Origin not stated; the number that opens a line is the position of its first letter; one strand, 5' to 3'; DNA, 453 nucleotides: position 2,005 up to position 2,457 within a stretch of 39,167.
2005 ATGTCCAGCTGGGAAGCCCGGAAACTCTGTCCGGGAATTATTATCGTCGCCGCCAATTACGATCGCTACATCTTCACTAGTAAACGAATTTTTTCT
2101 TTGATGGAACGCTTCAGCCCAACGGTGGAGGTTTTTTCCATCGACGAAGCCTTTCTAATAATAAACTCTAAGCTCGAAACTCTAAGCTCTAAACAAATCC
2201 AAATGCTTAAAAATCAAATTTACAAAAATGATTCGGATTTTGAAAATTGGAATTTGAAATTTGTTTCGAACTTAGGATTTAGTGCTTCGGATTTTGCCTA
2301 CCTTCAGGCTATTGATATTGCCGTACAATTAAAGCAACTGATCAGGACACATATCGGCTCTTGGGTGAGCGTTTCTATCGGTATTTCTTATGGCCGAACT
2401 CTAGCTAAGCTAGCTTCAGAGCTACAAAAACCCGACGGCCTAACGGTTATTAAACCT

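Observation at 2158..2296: Palindromic AT-rich element inserted in frame inside dinB, analogous to Rickettsia palindromic elements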

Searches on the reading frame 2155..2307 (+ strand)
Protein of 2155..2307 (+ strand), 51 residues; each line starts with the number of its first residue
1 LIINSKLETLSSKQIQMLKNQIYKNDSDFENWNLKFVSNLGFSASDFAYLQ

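Call 26: find_homologous_proteins(query=A2, max_evalue=10)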
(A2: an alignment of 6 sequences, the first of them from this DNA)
Query A2 (6 sequences) (49 aa, profile of the alignment): 13 proteins with E <= 10 among 51 candidates.
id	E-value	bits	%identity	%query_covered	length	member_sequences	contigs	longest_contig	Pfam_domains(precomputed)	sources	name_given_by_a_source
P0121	3.8e-8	51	39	98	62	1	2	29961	-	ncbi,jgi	jgi:hypothetical protein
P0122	8.6e-8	50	45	98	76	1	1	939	-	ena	-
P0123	8.8e-7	46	37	98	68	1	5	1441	-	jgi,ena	-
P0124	3.2e-6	45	39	98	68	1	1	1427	-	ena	-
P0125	7.8e-6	43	45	92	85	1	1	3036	-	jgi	jgi:hypothetical protein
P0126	2.6e-4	38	46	88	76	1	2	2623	-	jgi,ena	-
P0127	5.6e-4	37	47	84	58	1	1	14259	-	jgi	jgi:hypothetical protein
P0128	7.6e-4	37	46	94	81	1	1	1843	-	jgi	-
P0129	8.1e-3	34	47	82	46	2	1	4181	-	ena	-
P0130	7.0e-2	31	35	84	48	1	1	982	-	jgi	jgi:hypothetical protein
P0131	3.9e-1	28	46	71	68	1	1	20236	-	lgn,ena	-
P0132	1.2e+0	27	47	92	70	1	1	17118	-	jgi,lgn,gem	-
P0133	1.2e+0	27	42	82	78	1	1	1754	-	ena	-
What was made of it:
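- Tried and rejected: It did not even return the DinB proteins, so it is unsuitable for embedded peptides (call 26).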

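Call 33: find_encoding_contigs(protein=P0121, flank=10000, max_places=2)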
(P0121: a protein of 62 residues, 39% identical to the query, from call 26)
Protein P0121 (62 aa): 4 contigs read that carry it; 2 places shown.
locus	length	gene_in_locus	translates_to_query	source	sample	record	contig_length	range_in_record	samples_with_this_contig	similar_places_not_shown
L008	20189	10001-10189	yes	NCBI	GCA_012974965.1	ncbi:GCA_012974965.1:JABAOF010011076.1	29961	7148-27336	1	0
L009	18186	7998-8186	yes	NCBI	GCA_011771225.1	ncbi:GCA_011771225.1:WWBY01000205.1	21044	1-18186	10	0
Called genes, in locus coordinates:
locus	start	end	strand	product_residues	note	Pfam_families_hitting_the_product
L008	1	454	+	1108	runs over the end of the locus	PF13676:TIR_2, PF24105:Beta-prop_CAF1B_HIR1, PF24780:WD40_MABP1-WDR62_1st, PF24796:WDR55, PF24817:WD40_WDHD1_1st, PF25174:Beta-prop_THOC3, PF00400:WD40, PF23381:Beta-prop_IFT122_1st, +91 more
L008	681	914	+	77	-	PF10049:DUF2283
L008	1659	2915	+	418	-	PF25917:BSH_RND (faint), PF25919:BSH_CusB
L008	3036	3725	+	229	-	PF02463:SMC_N (weak), PF03193:RsgA_GTPase (faint), PF00005:ABC_tran, PF13304:AAA_21 (faint)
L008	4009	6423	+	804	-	PF12704:MacB_PCD, PF02687:FtsX, PF12704:MacB_PCD (weak), PF02687:FtsX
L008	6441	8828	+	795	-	PF12704:MacB_PCD, PF02687:FtsX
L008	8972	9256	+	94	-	-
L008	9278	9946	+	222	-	PF02463:SMC_N (faint), PF00005:ABC_tran, PF13304:AAA_21 (faint)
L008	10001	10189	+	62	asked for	-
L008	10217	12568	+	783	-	PF12704:MacB_PCD, PF02687:FtsX, PF12704:MacB_PCD, PF02687:FtsX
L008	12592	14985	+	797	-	PF12704:MacB_PCD, PF02687:FtsX, PF12704:MacB_PCD (weak), PF02687:FtsX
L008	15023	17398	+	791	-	PF12704:MacB_PCD, PF02687:FtsX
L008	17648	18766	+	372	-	PF01637:ATPase_2, PF13191:AAA_16, PF13173:AAA_14 (faint), PF13401:AAA_22 (faint)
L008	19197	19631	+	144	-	PF12844:HTH_19 (weak), PF01381:HTH_3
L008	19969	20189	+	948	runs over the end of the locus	?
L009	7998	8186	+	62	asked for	-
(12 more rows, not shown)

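Call 37: search_protein_representatives(alignment_id=A3)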
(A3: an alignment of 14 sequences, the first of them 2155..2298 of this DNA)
Query: 14 sequences, 73 profile positions. Proteins with E-value up to 0.001 (for the whole library): 5140; up to 1e-10: 452; up to 1e-30: 0. The best 150 are listed.
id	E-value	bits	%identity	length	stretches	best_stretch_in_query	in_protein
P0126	3.5e-24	100.3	-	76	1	2-70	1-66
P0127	9.3e-21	89.3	-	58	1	9-65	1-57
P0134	5.1e-20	87.0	-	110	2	18-66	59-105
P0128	3.2e-18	81.2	-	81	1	14-69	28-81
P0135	3.2e-18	81.2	-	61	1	18-68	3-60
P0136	5.4e-18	80.5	-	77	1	17-70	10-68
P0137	6.8e-18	80.1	-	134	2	18-68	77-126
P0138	7.0e-18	80.1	-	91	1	8-68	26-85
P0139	1.3e-17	79.2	-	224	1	17-66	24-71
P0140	1.5e-17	79.0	-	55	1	19-64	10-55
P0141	4.2e-17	77.6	-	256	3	13-42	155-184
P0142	4.3e-17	77.6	-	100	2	21-72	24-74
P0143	4.7e-17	77.5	-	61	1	18-72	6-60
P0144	5.1e-17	77.4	-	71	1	18-69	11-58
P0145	5.3e-17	77.3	-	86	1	15-69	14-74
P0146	5.5e-17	77.2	-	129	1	17-70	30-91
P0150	1.4e-16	76.0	-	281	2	18-69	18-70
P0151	1.4e-16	75.9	-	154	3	34-68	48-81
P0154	2.3e-16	75.3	-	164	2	17-69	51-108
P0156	3.0e-16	74.9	-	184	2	22-62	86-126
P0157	3.8e-16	74.6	-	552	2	16-69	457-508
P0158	4.9e-16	74.2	-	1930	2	22-72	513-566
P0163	1.0e-15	73.1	-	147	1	15-69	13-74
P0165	1.2e-15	73.0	-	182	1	14-67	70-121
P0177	3.2e-15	71.6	-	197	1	19-72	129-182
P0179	4.1e-15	71.2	-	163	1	14-69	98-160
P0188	8.9e-15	70.2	-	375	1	9-68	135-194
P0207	2.4e-14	68.8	-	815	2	11-67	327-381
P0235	1.1e-13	66.7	-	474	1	16-70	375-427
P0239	1.2e-13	66.5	-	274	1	17-67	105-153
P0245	1.4e-13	66.3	-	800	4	18-70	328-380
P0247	1.6e-13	66.2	-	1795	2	18-70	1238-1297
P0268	3.2e-13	65.2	-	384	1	10-68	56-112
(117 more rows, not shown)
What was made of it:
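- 5140 protein clusters at E<=1e-3, and 452 at E<=1e-10 (call 37).
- Tried and rejected: The exhaustive representative search was needed (call 37).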

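Call 38: search_protein_families(library=pfam, proteins=[P0157, P0158, P0188, P0207, P0235, P0245, P0247, P0268, P0239, P0150], max_evalue=0.001)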
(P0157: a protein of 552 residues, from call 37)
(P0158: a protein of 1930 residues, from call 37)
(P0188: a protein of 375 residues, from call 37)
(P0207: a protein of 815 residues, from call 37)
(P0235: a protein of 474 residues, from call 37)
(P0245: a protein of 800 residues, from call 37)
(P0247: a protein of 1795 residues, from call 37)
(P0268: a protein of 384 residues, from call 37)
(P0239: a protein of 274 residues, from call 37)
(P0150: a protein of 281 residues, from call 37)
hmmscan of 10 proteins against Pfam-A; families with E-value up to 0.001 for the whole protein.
P0157 (552 aa): 1 family
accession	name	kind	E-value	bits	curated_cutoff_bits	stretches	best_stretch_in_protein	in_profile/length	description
PF04932.20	Wzy_C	-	1.4e-15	57.8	31.7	1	293-451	1-149/149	O-Antigen ligase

P0158 (1930 aa): 1 family
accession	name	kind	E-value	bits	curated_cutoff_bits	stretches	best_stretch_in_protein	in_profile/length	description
PF13646.12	HEAT_2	-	1.1e-06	29.3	27.7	1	957-1024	15-81/88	HEAT repeats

P0188 (375 aa): 5 families
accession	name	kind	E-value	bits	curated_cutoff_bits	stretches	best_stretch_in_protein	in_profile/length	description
PF00534.26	Glycos_transf_1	-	6.2e-21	75.1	26.4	1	192-357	17-172/172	Glycosyl transferases group 1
PF13692.12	Glyco_trans_1_4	-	5.2e-13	49.9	27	1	193-343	4-142/142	Glycosyl transferases group 1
PF13439.12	Glyco_transf_4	-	1.6e-07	32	28.5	1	83-140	109-166/170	Glycosyltransferase Family 4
PF20706.3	GT4-conflict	-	8.9e-05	22.1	26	1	247-309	247-312/385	Family 4 Glycosyltransferase in conflict systems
PF13524.12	Glyco_trans_1_2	-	0.0004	20.8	25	1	260-358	16-129/144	Glycosyl transferase-like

P0207 (815 aa): 1 family
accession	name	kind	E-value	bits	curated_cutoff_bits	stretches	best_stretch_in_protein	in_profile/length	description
PF10060.15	DUF2298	-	3.1e-92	310.5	27.8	1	48-599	1-487/488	Uncharacterized membrane protein (DUF2298)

P0235 (474 aa): 1 family
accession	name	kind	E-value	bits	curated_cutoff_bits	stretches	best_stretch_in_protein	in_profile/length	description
PF04932.20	Wzy_C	-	4e-14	53.1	31.7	1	225-370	2-149/149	O-Antigen ligase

P0245 (800 aa): 1 family
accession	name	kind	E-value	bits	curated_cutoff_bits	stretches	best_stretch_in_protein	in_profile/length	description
PF11028.14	TMEM260-like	-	5.2e-07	30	24.2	1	162-334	37-176/179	Protein O-mannosyl-transferase TMEM260-like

P0247 (1795 aa): 4 families
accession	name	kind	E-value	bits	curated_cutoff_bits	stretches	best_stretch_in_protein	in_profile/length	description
PF00501.34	AMP-binding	-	8.1e-155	515.8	29.9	2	1117-1506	1-384/384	AMP-binding enzyme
PF00668.25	Condensation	-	1.8e-121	406.5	30.6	1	655-1097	3-456/456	Condensation domain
PF00550.31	PP-binding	-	4.8e-31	107.2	20.8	2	571-636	1-66/67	Phosphopantetheine attachment site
PF13193.12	AMP-binding_C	-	3.6e-17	63.5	24.5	2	474-543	1-76/76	AMP-binding enzyme C-terminal domain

P0268 (384 aa): 6 families
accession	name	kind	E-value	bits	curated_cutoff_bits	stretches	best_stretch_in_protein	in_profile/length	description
PF00534.26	Glycos_transf_1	-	1.4e-22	80.5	26.4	1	206-345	12-132/172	Glycosyl transferases group 1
PF13692.12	Glyco_trans_1_4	-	5.1e-20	72.6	27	1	210-345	2-116/142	Glycosyl transferases group 1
PF13439.12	Glyco_transf_4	-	2.1e-14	54.3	28.5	1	107-187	87-168/170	Glycosyltransferase Family 4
PF13579.12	Glyco_trans_4_4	-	8.4e-09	36.4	29.7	1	103-182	83-156/158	Glycosyl transferase 4-like domain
PF13524.12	Glyco_trans_1_2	-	3.5e-05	24.2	25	1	258-345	13-90/144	Glycosyl transferase-like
PF20706.3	GT4-conflict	-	0.00065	19.2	26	1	199-336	193-312/385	Family 4 Glycosyltransferase in conflict systems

P0239 (274 aa): 1 family
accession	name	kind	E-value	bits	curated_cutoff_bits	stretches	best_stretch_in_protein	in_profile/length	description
PF00535.33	Glycos_transf_2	-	3.8e-08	33.9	23.3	1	22-125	43-141/168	Glycosyl transferase family 2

P0150 (281 aa): 0 families

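Call 40: list_cluster_members(proteins=[P0157, P0158, P0188, P0207, P0235, P0245, P0247, P0268, P0239, P0139])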
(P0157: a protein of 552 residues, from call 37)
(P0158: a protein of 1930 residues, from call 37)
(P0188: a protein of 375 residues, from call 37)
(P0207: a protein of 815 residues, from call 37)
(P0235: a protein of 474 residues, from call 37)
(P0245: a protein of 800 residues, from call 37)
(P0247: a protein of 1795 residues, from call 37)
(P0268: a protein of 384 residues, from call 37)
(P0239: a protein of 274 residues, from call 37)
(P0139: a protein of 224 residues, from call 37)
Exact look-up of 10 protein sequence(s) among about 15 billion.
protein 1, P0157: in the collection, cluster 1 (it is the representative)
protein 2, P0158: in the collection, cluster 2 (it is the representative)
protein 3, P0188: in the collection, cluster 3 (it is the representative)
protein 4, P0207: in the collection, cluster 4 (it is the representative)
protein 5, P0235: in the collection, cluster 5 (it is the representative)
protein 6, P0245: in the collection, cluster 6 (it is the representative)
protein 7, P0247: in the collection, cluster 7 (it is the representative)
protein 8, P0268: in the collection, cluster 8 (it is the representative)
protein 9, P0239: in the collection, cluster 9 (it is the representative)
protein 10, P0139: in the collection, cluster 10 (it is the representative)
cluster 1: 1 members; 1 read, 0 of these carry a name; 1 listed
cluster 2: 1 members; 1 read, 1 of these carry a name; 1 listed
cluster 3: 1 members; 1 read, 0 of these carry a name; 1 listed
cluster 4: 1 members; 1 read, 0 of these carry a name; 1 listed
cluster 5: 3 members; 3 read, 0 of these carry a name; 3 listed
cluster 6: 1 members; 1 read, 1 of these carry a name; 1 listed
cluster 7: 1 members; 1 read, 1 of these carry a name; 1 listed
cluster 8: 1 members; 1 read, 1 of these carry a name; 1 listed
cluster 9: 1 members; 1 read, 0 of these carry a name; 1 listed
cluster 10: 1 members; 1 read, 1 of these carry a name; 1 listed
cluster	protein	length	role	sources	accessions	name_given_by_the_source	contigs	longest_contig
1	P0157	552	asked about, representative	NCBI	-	-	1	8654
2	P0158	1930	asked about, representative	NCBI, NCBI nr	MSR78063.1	MAG: HEAT repeat domain-containing protein, partial [Candidatus Omnitrophica bacterium] | HEAT repeat domain-containing protein [Candidatus Omnitrophota bacterium]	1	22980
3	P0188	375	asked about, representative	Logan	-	-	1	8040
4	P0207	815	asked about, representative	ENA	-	-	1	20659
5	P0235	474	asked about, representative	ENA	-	-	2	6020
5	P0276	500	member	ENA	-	-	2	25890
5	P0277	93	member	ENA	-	-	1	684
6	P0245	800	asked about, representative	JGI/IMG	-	hypothetical protein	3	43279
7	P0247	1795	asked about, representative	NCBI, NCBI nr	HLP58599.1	MAG TPA: amino acid adenylation domain-containing protein [Candidatus Deferrimicrobium ... | amino acid adenylation domain-containing protein [Candidatus Deferrimicrobium sp.]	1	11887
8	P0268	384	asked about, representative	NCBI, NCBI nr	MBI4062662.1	glycosyltransferase family 4 protein, partial [Candidatus Gottesmanbacteria bacterium] | glycosyltransferase family 4 protein [Candidatus Gottesmanbacteria bacterium]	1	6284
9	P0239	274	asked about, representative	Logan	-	-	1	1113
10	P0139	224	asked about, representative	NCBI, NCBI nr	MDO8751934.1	MAG: aminotransferase class V-fold PLP-dependent enzyme, partial [Candidatus ... | aminotransferase class V-fold PLP-dependent enzyme [Candidatus Wolfebacteria bacterium]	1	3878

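Call 100: search_protein_families(library=pfam, proteins=[P0134, P0137, P0146, P0151, P0154, P0156, P0163, P0165, P0177, P0179], max_evalue=0.001)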
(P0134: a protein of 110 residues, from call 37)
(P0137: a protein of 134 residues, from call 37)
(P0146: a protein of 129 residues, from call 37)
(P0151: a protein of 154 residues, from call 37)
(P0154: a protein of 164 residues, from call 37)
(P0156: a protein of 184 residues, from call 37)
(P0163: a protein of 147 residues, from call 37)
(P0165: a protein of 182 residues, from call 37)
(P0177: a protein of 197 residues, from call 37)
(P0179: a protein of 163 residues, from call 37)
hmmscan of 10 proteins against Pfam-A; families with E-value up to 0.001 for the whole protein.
P0134 (110 aa): 0 families

P0137 (134 aa): 0 families

P0146 (129 aa): 0 families

P0151 (154 aa): 1 family
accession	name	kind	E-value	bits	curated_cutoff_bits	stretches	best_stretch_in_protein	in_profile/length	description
PF14859.11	Colicin_M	-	0.00017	21.3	27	0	54-95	131-172/281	Colicin M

P0154 (164 aa): 0 families

P0156 (184 aa): 0 families

P0163 (147 aa): 0 families

P0165 (182 aa): 1 family
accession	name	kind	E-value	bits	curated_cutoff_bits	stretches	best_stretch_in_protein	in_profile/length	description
PF02875.26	Mur_ligase_C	-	9e-06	27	28.4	1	5-49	35-80/127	Mur ligase, glutamate ligase domain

P0177 (197 aa): 0 families

P0179 (163 aa): 0 families
